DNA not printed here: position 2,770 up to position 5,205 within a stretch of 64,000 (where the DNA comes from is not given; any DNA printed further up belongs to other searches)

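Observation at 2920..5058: Quinohaemoprotein ADH carrying the lanthanide-type D-x-D active-site signature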

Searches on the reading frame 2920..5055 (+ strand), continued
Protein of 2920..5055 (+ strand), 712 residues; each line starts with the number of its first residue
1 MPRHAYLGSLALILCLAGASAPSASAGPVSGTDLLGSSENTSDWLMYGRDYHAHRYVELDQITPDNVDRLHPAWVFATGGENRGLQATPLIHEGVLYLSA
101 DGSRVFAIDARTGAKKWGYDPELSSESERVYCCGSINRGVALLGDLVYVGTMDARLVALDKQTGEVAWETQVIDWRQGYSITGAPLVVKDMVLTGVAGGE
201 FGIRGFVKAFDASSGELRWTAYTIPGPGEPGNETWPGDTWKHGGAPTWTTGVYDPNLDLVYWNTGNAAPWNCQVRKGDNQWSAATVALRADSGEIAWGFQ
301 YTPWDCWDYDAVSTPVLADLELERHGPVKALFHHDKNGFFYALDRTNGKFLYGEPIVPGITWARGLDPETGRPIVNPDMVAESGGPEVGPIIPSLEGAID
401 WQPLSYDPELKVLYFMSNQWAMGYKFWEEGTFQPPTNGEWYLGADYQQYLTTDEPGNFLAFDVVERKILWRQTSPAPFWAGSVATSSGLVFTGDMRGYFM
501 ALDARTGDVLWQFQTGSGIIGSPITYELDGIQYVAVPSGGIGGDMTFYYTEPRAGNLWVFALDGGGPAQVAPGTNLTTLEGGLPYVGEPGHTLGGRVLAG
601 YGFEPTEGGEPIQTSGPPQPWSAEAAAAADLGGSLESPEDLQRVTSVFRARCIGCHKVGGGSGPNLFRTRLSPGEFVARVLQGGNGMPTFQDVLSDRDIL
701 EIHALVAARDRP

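Call 7: find_homologous_proteins(query=window:2920-5055:+, max_evalue=1e-20)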
Query window:2920-5055:+ (712 aa): 7699 proteins with E <= 1e-20 among 8000 candidates; the best 120 are listed.
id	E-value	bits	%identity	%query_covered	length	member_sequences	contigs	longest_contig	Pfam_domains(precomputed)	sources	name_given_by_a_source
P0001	0.0e+0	1369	81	99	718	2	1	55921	PF01011.29,PF13360.14,PF13570.14,PF13442.12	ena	-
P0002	0.0e+0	1355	80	98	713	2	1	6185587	PF01011.29,PF13360.14,PF13570.14,PF13442.12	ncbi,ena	-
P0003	0.0e+0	1354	81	97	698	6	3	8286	PF01011.29,PF13360.14,PF13570.14,PF13442.12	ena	-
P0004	0.0e+0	1352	80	98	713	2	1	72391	PF01011.29,PF13360.14,PF13570.14,PF13442.12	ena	-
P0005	0.0e+0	1350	79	100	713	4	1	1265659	PF01011.29,PF13360.14,PF13570.14,PF13442.12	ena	-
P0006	0.0e+0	1343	79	100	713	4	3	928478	PF01011.29,PF13360.14,PF13570.14,PF13442.12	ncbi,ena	-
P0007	0.0e+0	1341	80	98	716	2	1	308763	PF01011.29,PF13360.14,PF13570.14,PF13442.12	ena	-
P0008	0.0e+0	1340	81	96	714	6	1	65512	PF01011.29,PF13360.14,PF13570.14,PF13442.12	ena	-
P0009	0.0e+0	1337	78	100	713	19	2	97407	PF01011.29,PF13360.14,PF13570.14,PF13442.12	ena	-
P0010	0.0e+0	1337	80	96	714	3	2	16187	PF01011.29,PF13360.14,PF13570.14,PF13442.12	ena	-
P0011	0.0e+0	1335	79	100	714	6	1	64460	PF01011.29,PF13360.14,PF13570.14,PF13442.12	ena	-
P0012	0.0e+0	1331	78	99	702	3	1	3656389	PF01011.29,PF13360.14,PF13570.14,PF13442.12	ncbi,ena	-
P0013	0.0e+0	1329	80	96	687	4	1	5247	PF01011.29,PF13360.14,PF13570.14,PF13442.12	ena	-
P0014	0.0e+0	1324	80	96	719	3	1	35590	PF01011.29,PF13360.14,PF13570.14,PF13442.12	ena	-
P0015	0.0e+0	1324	80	96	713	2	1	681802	PF01011.29,PF13360.14,PF13570.14,PF13442.12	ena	-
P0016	0.0e+0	1324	78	99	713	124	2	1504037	PF01011.29,PF13360.14,PF13570.14,PF13442.12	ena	-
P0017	0.0e+0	1323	78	100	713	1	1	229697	PF01011.29,PF13360.14,PF13570.14,PF13442.12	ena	-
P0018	0.0e+0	1323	76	100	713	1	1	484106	PF01011.29,PF13360.14,PF13570.14,PF13442.12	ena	-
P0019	0.0e+0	1322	78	100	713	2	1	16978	PF01011.29,PF13360.14,PF13570.14,PF13442.12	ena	-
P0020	0.0e+0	1312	79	96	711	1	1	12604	PF01011.29,PF13360.14,PF13570.14,PF13442.12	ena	-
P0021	0.0e+0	1311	78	99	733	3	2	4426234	PF01011.29,PF13360.14,PF13570.14,PF13442.12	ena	-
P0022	0.0e+0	1309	79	96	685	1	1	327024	PF01011.29,PF13360.14,PF13570.14,PF13442.12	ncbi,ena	-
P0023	0.0e+0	1305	78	96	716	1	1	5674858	PF01011.29,PF13360.14,PF13570.14,PF13442.12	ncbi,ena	-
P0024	0.0e+0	1305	77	100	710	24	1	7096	PF01011.29,PF13360.14,PF13570.14,PF13442.12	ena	-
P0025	0.0e+0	1303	79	97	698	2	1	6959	PF01011.29,PF13360.14,PF13570.14,PF13442.12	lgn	-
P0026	0.0e+0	1301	78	96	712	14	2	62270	PF01011.29,PF13360.14,PF13570.14,PF13442.12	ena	-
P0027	0.0e+0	1301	78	99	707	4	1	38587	PF01011.29,PF13360.14,PF13570.14,PF13442.12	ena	-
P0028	0.0e+0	1291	78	96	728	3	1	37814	PF01011.29,PF13360.14,PF13570.14,PF13442.12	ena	-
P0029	0.0e+0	1287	77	100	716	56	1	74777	PF01011.29,PF13360.14,PF13570.14,PF13442.12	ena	-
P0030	0.0e+0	1284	78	96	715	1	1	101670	PF01011.29,PF13360.14,PF13570.14,PF13442.12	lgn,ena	-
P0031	0.0e+0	1280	78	96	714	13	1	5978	PF01011.29,PF13360.14,PF13570.14,PF13442.12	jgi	-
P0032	0.0e+0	1272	77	97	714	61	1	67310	PF01011.29,PF13360.14,PF13570.14,PF13442.12,PF00034.27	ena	-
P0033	0.0e+0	1268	79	94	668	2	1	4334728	PF01011.29,PF13360.14,PF13570.14,PF13442.12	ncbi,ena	-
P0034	0.0e+0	1268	76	98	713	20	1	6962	PF01011.29,PF13360.14,PF13570.14,PF13442.12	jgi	-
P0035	0.0e+0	1263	75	97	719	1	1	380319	PF01011.29,PF13360.14,PF13570.14,PF13442.12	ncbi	-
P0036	0.0e+0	1261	75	99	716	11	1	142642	PF01011.29,PF13360.14,PF13570.14,PF13442.12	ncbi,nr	ncbi:MAG: PQQ-dependent dehydrogenase, methanol/ethanol family [Bryobacterales bacterium]|nr:PQQ-dep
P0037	0.0e+0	1259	79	93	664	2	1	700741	PF01011.29,PF13360.14,PF13570.14,PF13442.12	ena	-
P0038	0.0e+0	1258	76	100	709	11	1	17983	PF01011.29,PF13360.14,PF13570.14,PF13442.12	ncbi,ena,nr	ncbi:MAG: PQQ-dependent dehydrogenase, methanol/ethanol family [Acidobacteria bacterium]|nr:PQQ-depe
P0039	0.0e+0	1257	76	97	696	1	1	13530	PF01011.29,PF13360.14,PF13570.14,PF13442.12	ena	-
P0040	0.0e+0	1256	74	100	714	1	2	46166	PF01011.29,PF13360.14,PF13570.14,PF13442.12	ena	-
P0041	0.0e+0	1252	75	99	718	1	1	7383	PF01011.29,PF13360.14,PF13570.14,PF13442.12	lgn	-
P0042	0.0e+0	1251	74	99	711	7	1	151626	PF01011.29,PF13360.14,PF13570.14,PF13442.12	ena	-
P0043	0.0e+0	1249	74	99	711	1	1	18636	PF01011.29,PF13360.14,PF13570.14,PF13442.12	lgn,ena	-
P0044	0.0e+0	1247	75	98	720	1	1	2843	PF01011.29,PF13360.14,PF13570.14,PF13442.12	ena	-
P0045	0.0e+0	1247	75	97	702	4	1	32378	PF01011.29,PF13360.14,PF13570.14,PF13442.12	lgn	-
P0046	0.0e+0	1246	76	98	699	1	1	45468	PF01011.29,PF13360.14,PF13570.14,PF13442.12,PF00034.27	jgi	jgi:alcohol dehydrogenase (cytochrome c)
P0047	0.0e+0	1246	74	99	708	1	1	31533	PF01011.29,PF13360.14,PF13570.14,PF13442.12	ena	-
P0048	0.0e+0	1246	74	100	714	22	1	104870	PF01011.29,PF13360.14,PF13570.14,PF13442.12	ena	-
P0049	0.0e+0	1245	76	97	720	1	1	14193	PF01011.29,PF13360.14,PF13570.14,PF13442.12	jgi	jgi:alcohol dehydrogenase (cytochrome c)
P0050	0.0e+0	1243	75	99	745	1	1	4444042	PF01011.29,PF13360.14,PF13570.14,PF13442.12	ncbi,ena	-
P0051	0.0e+0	1242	74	98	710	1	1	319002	PF01011.29,PF13360.14,PF13570.14,PF13442.12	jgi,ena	-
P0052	0.0e+0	1242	74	98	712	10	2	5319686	PF01011.29,PF13360.14,PF13570.14,PF13442.12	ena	-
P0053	0.0e+0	1242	74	99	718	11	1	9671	PF01011.29,PF13360.14,PF13570.14,PF13442.12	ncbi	-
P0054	0.0e+0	1241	75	99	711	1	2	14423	PF01011.29,PF13360.14,PF13570.14,PF13442.12,PF00034.27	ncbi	ncbi:MAG: PQQ-dependent dehydrogenase, methanol/ethanol family [Vicinamibacteria bacterium]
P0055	0.0e+0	1239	77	96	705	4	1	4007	PF01011.29,PF13360.14,PF13570.14,PF13442.12,PF00034.27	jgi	jgi:alcohol dehydrogenase (cytochrome c)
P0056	0.0e+0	1239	73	100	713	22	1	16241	PF01011.29,PF13360.14,PF13570.14,PF13442.12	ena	-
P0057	0.0e+0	1238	74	98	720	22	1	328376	PF01011.29,PF13360.14,PF13570.14,PF13442.12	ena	-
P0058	0.0e+0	1234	73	99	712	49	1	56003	PF01011.29,PF13360.14,PF13570.14,PF13442.12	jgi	jgi:alcohol dehydrogenase (cytochrome c)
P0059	0.0e+0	1234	75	98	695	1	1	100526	PF01011.29,PF13360.14,PF13570.14,PF13442.12,PF00034.27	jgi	jgi:alcohol dehydrogenase (cytochrome c)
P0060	0.0e+0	1233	74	99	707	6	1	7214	PF01011.29,PF13360.14,PF13570.14,PF13442.12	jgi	-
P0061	0.0e+0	1233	74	98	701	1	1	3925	PF01011.29,PF13360.14,PF13570.14,PF13442.12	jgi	jgi:alcohol dehydrogenase (cytochrome c)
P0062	0.0e+0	1231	74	98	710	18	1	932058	PF01011.29,PF13360.14,PF13570.14,PF13442.12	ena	-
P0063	0.0e+0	1230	74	100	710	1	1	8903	PF01011.29,PF13360.14,PF13570.14,PF13442.12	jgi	-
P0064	0.0e+0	1230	74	98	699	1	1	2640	PF01011.29,PF13360.14,PF13570.14,PF13442.12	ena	-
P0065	0.0e+0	1229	74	99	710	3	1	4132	PF01011.29,PF13360.14,PF13570.14,PF13442.12,PF00034.27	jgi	jgi:alcohol dehydrogenase (cytochrome c)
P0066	0.0e+0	1229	74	98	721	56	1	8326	PF01011.29,PF13360.14,PF13570.14,PF13442.12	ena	-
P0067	0.0e+0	1228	74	99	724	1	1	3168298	PF01011.29,PF13360.14,PF13570.14,PF13442.12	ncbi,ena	-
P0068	0.0e+0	1228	75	98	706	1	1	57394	PF01011.29,PF13360.14,PF13570.14,PF13442.12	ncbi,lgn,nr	ncbi:MAG: PQQ-dependent dehydrogenase, methanol/ethanol family [Acidobacteria bacterium]|nr:PQQ-depe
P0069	0.0e+0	1227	75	96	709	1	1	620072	PF01011.29,PF13360.14,PF13570.14,PF13442.12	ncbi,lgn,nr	ncbi:MAG TPA: PQQ-dependent dehydrogenase, methanol/ethanol family [Vicinamibacteria bacterium]|nr:P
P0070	0.0e+0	1226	75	97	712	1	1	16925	PF01011.29,PF13360.14,PF13570.14,PF13442.12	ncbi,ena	-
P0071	0.0e+0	1225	74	97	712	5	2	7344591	PF01011.29,PF13360.14,PF13570.14,PF13442.12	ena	-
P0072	0.0e+0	1223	75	97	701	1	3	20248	PF01011.29,PF13360.14,PF13570.14,PF13442.12,PF00034.27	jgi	jgi:alcohol dehydrogenase (cytochrome c)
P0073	0.0e+0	1222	73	100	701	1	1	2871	PF01011.29,PF13360.14,PF13570.14,PF13442.12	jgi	jgi:alcohol dehydrogenase (cytochrome c)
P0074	0.0e+0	1221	76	96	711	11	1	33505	PF01011.29,PF13360.14,PF13570.14,PF13442.12,PF00034.27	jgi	jgi:alcohol dehydrogenase (cytochrome c)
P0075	0.0e+0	1221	74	99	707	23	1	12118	PF01011.29,PF13360.14,PF13570.14,PF13442.12,PF00034.27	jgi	-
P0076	0.0e+0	1220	73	98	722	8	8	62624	PF01011.29,PF13360.14,PF13570.14,PF13442.12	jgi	jgi:alcohol dehydrogenase (cytochrome c)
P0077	0.0e+0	1220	74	97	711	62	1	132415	PF01011.29,PF13360.14,PF13570.14,PF13442.12,PF00034.27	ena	-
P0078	0.0e+0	1220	74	99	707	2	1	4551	PF01011.29,PF13360.14,PF13570.14,PF13442.12,PF00034.27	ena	-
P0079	0.0e+0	1220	75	97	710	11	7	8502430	PF01011.29,PF13360.14,PF13570.14,PF13442.12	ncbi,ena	-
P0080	0.0e+0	1219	74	98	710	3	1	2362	PF01011.29,PF13360.14,PF13570.14,PF13442.12,PF00034.27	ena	-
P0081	0.0e+0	1219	73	99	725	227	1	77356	PF01011.29,PF13360.14,PF13570.14,PF13442.12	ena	-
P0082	0.0e+0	1219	74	99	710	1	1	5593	PF01011.29,PF13360.14,PF13570.14,PF13442.12,PF00034.27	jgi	jgi:alcohol dehydrogenase (cytochrome c)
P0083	0.0e+0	1219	73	99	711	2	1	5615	PF01011.29,PF13360.14,PF13570.14,PF13442.12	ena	-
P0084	0.0e+0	1217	74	98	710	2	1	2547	PF01011.29,PF13360.14,PF13570.14,PF13442.12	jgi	jgi:alcohol dehydrogenase (cytochrome c)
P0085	0.0e+0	1217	73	99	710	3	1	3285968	PF01011.29,PF13360.14,PF13570.14,PF13442.12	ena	-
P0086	0.0e+0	1216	73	98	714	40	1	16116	PF01011.29,PF13360.14,PF13570.14,PF13442.12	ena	-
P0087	0.0e+0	1215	73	98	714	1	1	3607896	PF01011.29,PF13360.14,PF13570.14,PF13442.12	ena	-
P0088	0.0e+0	1215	74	96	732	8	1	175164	PF01011.29,PF13360.14,PF13570.14,PF13442.12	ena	-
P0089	0.0e+0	1215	72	100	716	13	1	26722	PF01011.29,PF13360.14,PF13570.14,PF13442.12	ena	-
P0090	0.0e+0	1215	73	99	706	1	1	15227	PF01011.29,PF13360.14,PF13570.14,PF13442.12,PF00034.27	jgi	jgi:alcohol dehydrogenase (cytochrome c)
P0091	0.0e+0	1214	72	99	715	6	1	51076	PF01011.29,PF13360.14,PF13570.14,PF13442.12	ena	-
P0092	0.0e+0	1213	72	100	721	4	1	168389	PF01011.29,PF13360.14,PF13570.14,PF13442.12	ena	-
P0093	0.0e+0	1210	73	99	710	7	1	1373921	PF01011.29,PF13360.14,PF13570.14,PF13442.12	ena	-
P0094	0.0e+0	1210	72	100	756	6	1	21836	PF01011.29,PF13360.14,PF13570.14,PF13442.12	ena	-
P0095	0.0e+0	1210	73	98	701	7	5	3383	PF01011.29,PF13360.14,PF13570.14,PF13442.12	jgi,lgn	-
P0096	0.0e+0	1210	74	99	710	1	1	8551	PF01011.29,PF13360.14,PF13570.14,PF13442.12,PF00034.27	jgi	jgi:alcohol dehydrogenase (cytochrome c)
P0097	0.0e+0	1210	73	96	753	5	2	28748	PF01011.29,PF13360.14,PF13570.14,PF13442.12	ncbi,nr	ncbi:MAG: PQQ-dependent dehydrogenase, methanol/ethanol family [Acidobacteria bacterium]|nr:PQQ-depe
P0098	0.0e+0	1209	73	97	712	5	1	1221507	PF01011.29,PF13360.14,PF13570.14,PF13442.12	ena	-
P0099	0.0e+0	1209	73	99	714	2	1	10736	PF01011.29,PF13360.14,PF13570.14,PF13442.12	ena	-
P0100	0.0e+0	1209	72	99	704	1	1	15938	PF01011.29,PF13360.14,PF13570.14,PF13442.12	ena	-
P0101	0.0e+0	1208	73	99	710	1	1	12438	PF01011.29,PF13360.14,PF13570.14,PF13442.12,PF00034.27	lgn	-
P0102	0.0e+0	1204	74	97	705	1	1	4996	PF01011.29,PF13360.14,PF13570.14,PF13442.12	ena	-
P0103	0.0e+0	1202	73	98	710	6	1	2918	PF01011.29,PF13360.14,PF13570.14,PF13442.12,PF00034.27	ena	-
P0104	0.0e+0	1200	72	99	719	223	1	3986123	PF01011.29,PF13360.14,PF13570.14,PF13442.12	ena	-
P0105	0.0e+0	1199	73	96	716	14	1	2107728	PF01011.29,PF13360.14,PF13570.14,PF13442.12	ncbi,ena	-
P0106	0.0e+0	1197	72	99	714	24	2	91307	PF01011.29,PF13360.14,PF13570.14,PF13442.12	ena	-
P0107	0.0e+0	1196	71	99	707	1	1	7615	PF01011.29,PF13360.14,PF13570.14,PF13442.12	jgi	jgi:alcohol dehydrogenase (cytochrome c)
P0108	0.0e+0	1195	74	96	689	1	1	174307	PF01011.29,PF13360.14,PF13570.14,PF13442.12,PF00034.27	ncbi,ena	-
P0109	0.0e+0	1195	73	100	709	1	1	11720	PF01011.29,PF13360.14,PF13570.14,PF13442.12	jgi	jgi:alcohol dehydrogenase (cytochrome c)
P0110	0.0e+0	1189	72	99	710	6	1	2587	PF01011.29,PF13360.14,PF13570.14,PF13442.12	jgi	jgi:alcohol dehydrogenase (cytochrome c)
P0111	0.0e+0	1188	72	99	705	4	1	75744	PF01011.29,PF13360.14,PF13570.14,PF13442.12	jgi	jgi:alcohol dehydrogenase (cytochrome c)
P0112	0.0e+0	1187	72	99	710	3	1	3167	PF01011.29,PF13360.14,PF13570.14,PF13442.12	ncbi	ncbi:MAG TPA: PQQ-dependent dehydrogenase, methanol/ethanol family [Vicinamibacteria bacterium]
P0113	0.0e+0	1185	71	100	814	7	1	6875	PF01011.29,PF13360.14,PF02133.22,PF13570.14,PF13442.12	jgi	jgi:alcohol dehydrogenase (cytochrome c)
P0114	0.0e+0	1185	72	99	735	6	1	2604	PF01011.29,PF13360.14,PF13570.14,PF13442.12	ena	-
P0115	0.0e+0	1184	73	96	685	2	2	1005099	PF01011.29,PF13360.14,PF13570.14,PF13442.12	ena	-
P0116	0.0e+0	1183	72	97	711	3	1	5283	PF01011.29,PF13360.14,PF13570.14,PF13442.12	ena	-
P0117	0.0e+0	1178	72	99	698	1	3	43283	PF01011.29,PF13360.14,PF13570.14,PF13442.12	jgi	jgi:alcohol dehydrogenase (cytochrome c)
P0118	0.0e+0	1176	71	98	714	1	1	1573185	PF01011.29,PF13360.14,PF13570.14,PF13442.12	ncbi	ncbi:MAG: PQQ-dependent dehydrogenase, methanol/ethanol family [Bryobacteraceae bacterium]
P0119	0.0e+0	1171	70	100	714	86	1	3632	PF01011.29,PF13360.14,PF13570.14,PF13442.12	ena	-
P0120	0.0e+0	1168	70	99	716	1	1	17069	PF01011.29,PF13360.14,PF13570.14,PF13442.12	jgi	jgi:alcohol dehydrogenase (cytochrome c)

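Call 34: search_protein_representatives(protein=window:2920-5055:+)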
Query: 712 residues. Proteins with E-value up to 0.001 (for the whole library): 43721; up to 1e-10: 14938; up to 1e-30: 2449. The best 150 are listed.
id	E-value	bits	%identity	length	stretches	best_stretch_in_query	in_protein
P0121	7.5e-196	669.3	54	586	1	19-588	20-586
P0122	9.2e-189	645.8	80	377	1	7-345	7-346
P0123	1.2e-175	602.5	70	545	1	224-596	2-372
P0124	9.4e-159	546.6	79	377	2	317-594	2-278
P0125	4.6e-137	474.9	45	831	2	29-562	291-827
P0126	3.9e-134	465.2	45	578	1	40-562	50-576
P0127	1.7e-128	446.5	80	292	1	68-304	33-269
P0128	3.1e-125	435.7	41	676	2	46-569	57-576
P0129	1.9e-123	429.8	43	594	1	34-551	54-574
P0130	5.9e-123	428.2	45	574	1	27-552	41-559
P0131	4.0e-122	425.5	44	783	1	23-541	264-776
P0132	6.5e-119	414.8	41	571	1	22-548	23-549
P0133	1.8e-118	413.4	41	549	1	8-539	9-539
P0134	5.5e-118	411.8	44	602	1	40-546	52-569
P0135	3.7e-115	402.4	41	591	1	25-542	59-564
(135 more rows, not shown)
